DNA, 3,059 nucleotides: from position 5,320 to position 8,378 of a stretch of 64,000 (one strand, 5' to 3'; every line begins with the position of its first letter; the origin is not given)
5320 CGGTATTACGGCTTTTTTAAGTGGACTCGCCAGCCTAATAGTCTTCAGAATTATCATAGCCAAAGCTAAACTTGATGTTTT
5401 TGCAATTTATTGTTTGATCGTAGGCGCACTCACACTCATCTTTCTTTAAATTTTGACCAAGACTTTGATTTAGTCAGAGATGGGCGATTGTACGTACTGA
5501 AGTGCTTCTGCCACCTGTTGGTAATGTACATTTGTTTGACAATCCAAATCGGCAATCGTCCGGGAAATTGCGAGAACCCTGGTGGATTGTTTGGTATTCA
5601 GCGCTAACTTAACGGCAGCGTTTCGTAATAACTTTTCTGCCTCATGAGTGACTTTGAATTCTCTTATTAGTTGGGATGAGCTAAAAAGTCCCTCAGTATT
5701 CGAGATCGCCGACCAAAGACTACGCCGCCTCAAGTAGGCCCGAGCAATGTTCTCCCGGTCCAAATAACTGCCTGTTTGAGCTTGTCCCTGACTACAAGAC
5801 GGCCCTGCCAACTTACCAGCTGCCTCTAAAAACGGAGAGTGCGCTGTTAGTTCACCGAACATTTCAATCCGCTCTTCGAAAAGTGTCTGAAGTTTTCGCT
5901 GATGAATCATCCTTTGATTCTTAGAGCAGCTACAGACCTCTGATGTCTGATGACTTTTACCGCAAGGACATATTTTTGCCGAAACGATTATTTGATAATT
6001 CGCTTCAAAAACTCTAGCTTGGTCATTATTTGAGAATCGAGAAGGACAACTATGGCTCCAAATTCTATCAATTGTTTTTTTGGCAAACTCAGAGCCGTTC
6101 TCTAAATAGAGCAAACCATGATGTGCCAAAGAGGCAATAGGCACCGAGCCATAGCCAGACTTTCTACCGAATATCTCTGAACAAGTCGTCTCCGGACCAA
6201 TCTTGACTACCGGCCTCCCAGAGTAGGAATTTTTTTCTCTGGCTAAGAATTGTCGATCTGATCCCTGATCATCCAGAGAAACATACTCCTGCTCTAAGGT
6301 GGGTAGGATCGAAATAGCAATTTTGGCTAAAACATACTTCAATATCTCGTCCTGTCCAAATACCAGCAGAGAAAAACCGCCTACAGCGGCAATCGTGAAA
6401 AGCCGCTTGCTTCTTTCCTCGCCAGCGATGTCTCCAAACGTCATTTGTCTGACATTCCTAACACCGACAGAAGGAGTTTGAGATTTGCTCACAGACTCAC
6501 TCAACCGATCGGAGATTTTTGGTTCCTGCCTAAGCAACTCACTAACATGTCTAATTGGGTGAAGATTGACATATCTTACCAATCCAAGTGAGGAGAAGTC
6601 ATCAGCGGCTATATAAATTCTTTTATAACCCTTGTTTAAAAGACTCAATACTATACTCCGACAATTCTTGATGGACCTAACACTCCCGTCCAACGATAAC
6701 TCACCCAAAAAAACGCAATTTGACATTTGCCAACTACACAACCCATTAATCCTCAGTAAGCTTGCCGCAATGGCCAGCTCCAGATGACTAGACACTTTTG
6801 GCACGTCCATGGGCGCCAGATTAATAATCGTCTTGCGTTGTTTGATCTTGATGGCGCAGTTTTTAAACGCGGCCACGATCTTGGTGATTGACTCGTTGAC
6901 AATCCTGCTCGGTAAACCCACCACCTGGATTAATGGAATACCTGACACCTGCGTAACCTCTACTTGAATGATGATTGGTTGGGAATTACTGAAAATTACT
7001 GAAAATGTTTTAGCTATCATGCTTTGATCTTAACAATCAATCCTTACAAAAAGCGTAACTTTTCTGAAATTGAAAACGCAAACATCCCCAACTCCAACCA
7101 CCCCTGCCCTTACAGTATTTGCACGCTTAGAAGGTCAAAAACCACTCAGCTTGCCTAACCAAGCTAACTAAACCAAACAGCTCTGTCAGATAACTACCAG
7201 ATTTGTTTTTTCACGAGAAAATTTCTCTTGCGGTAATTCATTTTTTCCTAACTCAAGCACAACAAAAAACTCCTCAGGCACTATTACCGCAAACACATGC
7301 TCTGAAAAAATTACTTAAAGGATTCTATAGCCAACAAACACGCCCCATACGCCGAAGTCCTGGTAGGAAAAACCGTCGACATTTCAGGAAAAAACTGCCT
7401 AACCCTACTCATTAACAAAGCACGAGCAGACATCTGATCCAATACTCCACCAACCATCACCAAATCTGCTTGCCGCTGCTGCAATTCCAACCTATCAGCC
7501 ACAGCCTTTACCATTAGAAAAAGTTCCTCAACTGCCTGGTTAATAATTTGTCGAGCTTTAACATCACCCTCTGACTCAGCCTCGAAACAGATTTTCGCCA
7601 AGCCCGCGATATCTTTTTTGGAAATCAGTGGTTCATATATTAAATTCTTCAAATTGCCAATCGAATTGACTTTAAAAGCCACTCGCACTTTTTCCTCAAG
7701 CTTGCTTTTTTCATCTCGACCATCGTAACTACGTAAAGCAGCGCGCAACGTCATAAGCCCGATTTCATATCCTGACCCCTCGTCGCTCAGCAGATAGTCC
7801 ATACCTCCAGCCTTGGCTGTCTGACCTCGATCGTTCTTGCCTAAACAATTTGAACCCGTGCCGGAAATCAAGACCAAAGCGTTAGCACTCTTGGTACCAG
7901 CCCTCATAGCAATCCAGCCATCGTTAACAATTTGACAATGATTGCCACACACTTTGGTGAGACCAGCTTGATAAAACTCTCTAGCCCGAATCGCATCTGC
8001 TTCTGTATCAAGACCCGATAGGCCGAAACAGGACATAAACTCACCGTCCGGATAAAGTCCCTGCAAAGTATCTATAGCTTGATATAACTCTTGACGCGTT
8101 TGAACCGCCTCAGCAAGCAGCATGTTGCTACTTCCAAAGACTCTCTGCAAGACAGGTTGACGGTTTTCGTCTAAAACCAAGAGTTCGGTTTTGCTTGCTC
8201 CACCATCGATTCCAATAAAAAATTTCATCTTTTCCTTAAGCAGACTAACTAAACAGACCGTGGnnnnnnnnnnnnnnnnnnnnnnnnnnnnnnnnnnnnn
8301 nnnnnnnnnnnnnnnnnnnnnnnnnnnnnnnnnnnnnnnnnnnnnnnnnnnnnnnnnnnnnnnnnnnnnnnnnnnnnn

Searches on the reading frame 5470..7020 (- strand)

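Call 48: search_protein_families(library=pfam, proteins=[window:5470-7020:-], max_evalue=0.0001)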
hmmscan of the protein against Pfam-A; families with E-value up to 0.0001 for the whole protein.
window:5470-7020:- (516 aa): 3 families
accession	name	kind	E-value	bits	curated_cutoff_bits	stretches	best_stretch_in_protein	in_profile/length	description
PF13541.12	ChlI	-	3.5e-26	91.9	27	1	20-139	1-119/121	Subunit ChlI of Mg-chelatase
PF01078.27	Mg_chelatase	-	1.8e-21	77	20.3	1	195-391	2-199/207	Magnesium chelatase, subunit ChlI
PF13335.12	Mg_chelatase_C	-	3e-12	47.4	26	1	423-509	9-93/94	Magnesium chelatase, subunit ChlI C-terminal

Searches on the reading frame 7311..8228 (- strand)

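Call 48: search_protein_families(library=pfam, proteins=[window:7311-8228:-], max_evalue=0.0001)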
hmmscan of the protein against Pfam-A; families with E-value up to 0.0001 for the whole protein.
window:7311-8228:- (305 aa): 1 family
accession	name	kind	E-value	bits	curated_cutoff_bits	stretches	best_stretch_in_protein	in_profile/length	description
PF01869.26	BcrAD_BadFG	-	5.5e-33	115.1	31.5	1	5-300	1-271/271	BadF/BadG/BcrA/BcrD ATPase family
